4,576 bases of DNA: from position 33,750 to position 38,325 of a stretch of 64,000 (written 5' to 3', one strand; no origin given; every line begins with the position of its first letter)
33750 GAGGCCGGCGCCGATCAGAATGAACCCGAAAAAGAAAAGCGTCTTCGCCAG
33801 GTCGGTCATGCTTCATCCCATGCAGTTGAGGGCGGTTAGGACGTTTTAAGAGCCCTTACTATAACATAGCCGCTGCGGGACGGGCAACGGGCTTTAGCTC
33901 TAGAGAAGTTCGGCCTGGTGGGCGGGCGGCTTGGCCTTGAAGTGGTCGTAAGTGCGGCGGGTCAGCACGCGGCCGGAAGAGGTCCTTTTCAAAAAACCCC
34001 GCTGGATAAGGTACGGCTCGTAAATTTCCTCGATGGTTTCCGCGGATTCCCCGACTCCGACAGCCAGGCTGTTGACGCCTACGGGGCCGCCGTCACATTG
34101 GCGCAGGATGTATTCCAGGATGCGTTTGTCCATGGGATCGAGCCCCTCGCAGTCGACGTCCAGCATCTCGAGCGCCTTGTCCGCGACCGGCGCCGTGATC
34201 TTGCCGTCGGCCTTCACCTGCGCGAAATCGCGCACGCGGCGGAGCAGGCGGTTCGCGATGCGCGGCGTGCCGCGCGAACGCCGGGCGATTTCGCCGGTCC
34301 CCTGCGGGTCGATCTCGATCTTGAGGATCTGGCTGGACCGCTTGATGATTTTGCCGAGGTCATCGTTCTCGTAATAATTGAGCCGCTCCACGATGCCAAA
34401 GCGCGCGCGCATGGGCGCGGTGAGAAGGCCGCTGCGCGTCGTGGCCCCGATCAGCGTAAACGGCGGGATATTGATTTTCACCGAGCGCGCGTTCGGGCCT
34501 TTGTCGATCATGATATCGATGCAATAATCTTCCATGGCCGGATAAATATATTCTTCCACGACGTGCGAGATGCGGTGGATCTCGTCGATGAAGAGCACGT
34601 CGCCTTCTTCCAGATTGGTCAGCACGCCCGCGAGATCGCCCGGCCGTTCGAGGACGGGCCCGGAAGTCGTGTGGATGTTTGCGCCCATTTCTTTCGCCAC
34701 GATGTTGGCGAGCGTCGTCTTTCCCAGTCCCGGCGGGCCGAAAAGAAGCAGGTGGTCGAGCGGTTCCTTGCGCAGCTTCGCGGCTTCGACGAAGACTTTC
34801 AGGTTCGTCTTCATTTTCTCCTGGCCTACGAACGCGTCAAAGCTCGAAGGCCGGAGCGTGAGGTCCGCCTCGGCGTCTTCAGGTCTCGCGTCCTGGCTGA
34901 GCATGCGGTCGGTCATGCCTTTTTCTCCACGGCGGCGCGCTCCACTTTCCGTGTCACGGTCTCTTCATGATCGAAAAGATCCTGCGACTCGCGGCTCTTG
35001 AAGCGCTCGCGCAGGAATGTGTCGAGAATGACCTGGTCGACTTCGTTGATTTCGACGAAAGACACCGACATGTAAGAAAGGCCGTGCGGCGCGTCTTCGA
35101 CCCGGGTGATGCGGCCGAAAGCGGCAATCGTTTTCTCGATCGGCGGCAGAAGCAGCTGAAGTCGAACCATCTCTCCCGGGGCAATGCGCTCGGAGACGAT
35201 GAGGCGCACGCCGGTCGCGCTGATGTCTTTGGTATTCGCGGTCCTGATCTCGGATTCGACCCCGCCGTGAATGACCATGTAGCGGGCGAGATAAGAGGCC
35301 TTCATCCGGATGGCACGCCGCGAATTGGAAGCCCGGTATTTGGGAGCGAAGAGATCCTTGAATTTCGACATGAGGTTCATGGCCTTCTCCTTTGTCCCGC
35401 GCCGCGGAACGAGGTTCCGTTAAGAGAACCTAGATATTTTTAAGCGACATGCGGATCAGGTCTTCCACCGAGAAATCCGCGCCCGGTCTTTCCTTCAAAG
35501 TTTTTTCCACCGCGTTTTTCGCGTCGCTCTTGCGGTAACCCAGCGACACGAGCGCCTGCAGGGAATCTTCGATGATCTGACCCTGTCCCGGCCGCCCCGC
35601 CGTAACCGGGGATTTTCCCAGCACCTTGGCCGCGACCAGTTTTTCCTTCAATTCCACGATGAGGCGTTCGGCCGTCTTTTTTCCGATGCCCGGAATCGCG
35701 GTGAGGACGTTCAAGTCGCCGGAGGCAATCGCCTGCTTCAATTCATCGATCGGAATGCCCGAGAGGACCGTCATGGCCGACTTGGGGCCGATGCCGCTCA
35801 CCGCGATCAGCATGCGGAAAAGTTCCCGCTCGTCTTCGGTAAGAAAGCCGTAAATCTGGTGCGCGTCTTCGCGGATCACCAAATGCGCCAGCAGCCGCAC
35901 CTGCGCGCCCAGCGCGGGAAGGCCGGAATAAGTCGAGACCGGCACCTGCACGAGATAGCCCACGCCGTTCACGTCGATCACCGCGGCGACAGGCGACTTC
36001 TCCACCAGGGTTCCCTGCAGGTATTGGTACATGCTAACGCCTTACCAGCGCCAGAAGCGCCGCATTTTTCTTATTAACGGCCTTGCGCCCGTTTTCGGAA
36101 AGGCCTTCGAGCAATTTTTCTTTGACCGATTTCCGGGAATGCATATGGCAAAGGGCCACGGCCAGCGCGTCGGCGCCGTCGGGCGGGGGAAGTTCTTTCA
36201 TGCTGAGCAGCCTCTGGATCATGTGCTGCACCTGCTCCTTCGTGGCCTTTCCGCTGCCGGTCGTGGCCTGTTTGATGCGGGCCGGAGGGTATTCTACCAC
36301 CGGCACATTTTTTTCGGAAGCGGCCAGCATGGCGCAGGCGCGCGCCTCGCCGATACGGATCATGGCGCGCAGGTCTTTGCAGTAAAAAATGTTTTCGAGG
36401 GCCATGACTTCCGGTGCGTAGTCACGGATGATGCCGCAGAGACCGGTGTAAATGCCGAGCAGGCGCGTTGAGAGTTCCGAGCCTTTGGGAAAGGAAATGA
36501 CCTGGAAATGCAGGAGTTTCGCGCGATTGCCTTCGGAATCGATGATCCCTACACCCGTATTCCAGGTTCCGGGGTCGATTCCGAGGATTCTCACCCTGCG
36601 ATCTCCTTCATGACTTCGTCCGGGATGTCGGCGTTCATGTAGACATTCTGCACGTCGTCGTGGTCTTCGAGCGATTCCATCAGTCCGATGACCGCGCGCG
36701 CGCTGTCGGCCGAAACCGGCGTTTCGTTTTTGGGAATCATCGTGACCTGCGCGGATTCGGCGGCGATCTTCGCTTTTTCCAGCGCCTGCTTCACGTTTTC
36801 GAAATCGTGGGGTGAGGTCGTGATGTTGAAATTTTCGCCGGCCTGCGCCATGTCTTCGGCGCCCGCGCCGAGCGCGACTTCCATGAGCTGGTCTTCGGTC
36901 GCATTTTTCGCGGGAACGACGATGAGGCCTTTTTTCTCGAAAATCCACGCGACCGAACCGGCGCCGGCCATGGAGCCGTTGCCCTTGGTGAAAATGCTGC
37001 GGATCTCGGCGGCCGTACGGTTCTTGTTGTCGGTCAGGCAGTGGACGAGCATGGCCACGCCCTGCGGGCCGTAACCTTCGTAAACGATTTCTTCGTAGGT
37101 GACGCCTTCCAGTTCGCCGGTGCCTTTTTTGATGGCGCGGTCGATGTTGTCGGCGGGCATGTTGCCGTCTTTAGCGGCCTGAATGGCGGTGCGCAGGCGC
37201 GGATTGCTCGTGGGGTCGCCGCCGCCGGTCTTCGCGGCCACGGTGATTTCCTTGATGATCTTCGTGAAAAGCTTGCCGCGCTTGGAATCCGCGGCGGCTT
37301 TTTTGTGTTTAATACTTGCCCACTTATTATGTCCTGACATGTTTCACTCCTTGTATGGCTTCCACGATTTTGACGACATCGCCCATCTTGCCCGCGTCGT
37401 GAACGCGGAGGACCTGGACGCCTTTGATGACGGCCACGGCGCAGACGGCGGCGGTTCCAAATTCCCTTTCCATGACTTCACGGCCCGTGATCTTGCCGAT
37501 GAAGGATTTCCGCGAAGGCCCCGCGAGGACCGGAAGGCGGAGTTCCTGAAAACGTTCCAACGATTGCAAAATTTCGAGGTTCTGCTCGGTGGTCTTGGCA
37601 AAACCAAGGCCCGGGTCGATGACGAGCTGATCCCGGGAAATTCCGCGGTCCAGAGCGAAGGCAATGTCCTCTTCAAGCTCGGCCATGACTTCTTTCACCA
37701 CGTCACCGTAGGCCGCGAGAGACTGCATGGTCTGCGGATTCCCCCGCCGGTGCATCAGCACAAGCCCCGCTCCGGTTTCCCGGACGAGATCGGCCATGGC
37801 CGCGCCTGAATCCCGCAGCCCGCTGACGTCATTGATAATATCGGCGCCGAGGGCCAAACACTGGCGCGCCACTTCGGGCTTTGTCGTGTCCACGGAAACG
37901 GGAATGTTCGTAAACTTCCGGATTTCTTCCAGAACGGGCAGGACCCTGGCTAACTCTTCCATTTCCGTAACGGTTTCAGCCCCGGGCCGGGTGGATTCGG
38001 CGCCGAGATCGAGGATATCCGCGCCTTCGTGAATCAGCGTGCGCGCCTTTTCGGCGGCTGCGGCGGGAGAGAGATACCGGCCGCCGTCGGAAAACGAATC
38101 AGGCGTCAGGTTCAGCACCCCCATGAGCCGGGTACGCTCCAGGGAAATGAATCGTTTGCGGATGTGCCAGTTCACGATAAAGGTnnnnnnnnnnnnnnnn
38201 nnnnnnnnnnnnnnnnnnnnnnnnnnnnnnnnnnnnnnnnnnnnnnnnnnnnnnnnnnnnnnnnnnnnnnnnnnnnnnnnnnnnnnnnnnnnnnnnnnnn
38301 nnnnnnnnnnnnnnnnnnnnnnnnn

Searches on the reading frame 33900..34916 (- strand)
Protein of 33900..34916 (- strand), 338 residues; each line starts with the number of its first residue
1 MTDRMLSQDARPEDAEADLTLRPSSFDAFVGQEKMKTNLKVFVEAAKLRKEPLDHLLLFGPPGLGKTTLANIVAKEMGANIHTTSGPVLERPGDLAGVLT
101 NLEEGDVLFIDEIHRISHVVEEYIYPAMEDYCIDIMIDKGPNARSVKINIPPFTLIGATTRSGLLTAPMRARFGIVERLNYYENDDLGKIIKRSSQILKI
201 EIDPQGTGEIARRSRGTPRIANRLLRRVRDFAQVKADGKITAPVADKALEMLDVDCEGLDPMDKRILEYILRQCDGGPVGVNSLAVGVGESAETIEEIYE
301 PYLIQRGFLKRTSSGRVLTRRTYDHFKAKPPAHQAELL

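Call 43: search_protein_families(library=pfam, proteins=[window:33900-34916:-], max_evalue=0.00001)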
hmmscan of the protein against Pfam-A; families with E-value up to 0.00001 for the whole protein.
window:33900-34916:- (338 aa): 6 families
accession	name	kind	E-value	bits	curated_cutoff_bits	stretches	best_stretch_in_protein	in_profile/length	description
PF05496.18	RuvB_N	-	2.7e-78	261.7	27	1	21-179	1-159/159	Holliday junction DNA helicase RuvB P-loop domain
PF17864.7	AAA_lid_4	-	8.4e-34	115.6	27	1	182-255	1-74/74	RuvB AAA lid domain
PF05491.19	RuvB_C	-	1.2e-21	76.9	24.7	1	257-327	2-72/72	RuvB C-terminal winged helix domain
PF00004.35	AAA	-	8e-19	68.8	21.2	1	56-178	1-128/131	ATPase family associated with various cellular activities (AAA)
PF07728.20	AAA_5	-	9.2e-07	29.4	22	0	55-159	1-121/139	AAA domain (dynein-related subfamily)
PF06068.19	TIP49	-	3e-06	27.1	23.8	0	26-83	23-80/347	TIP49 P-loop domain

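Call 84: list_cluster_members(proteins=[window:33900-34916:-, window:38185-40131:-, window:48652-49857:-, window:26781-28613:-, window:20488-21261:-, window:21261-22862:-, window:40215-41225:-])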
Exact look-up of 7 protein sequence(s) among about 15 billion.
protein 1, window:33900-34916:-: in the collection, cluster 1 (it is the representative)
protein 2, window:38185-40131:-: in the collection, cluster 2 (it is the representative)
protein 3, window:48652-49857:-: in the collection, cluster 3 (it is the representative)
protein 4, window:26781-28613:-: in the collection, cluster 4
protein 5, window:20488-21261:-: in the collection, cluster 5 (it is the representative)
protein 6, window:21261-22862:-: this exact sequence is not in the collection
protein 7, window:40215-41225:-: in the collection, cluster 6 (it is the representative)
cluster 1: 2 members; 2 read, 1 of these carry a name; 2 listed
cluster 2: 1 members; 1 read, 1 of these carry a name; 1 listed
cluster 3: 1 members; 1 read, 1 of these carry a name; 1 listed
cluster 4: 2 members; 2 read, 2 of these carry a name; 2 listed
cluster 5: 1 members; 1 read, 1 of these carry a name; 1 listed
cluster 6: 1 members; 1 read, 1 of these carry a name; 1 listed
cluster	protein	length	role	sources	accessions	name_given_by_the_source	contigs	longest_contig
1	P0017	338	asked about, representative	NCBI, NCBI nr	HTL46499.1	MAG TPA: Holliday junction branch migration DNA helicase RuvB [Verrucomicrobiae bacterium] | Holliday junction branch migration DNA helicase RuvB [Verrucomicrobiae bacterium]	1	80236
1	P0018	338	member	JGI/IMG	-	-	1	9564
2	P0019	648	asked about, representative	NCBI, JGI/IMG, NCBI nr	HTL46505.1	MAG TPA: ATP-dependent zinc metalloprotease FtsH [Verrucomicrobiae bacterium] | ATP-dependent zinc metalloprotease FtsH [Verrucomicrobiae bacterium]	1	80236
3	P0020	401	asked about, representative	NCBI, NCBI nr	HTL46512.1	MAG TPA: IscS subfamily cysteine desulfurase [Verrucomicrobiae bacterium] | IscS subfamily cysteine desulfurase [Verrucomicrobiae bacterium]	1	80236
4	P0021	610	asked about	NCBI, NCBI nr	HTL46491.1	MAG TPA: 4-alpha-glucanotransferase [Verrucomicrobiae bacterium] | 4-alpha-glucanotransferase [Verrucomicrobiae bacterium]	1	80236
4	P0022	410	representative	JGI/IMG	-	4-alpha-glucanotransferase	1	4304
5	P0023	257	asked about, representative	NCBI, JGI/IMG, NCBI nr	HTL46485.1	MAG TPA: LytTR family DNA-binding domain-containing protein [Verrucomicrobiae bacterium] | DNA-binding LytR/AlgR family response regulator | LytTR family DNA-binding domain-containing protein [Verrucomicrobiae bacterium]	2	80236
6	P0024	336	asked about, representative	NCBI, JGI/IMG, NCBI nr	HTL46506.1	MAG TPA: tRNA lysidine(34) synthetase TilS [Verrucomicrobiae bacterium] | tRNA(Ile)-lysidine synthase | tRNA lysidine(34) synthetase TilS [Verrucomicrobiae bacterium]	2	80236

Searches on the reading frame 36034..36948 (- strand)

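Call 43: search_protein_families(library=pfam, proteins=[window:36034-36948:-], max_evalue=0.00001)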
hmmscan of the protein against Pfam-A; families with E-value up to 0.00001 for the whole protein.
window:36034-36948:- (304 aa): 1 family
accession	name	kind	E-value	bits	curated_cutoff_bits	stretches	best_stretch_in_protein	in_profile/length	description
PF02075.23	RuvC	-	2.1e-40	138.5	22.2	1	121-268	1-148/148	Crossover junction endodeoxyribonuclease RuvC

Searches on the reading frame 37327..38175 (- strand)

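Call 123: search_protein_families(library=pfam, proteins=[window:37327-38175:-], max_evalue=0.0001)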
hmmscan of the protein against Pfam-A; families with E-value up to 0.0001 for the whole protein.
window:37327-38175:- (282 aa): 1 family
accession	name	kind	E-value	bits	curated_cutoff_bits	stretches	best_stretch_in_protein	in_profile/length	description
PF00809.28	Pterin_bind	-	1.6e-82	277.3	25.5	1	18-259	1-244/244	Pterin binding enzyme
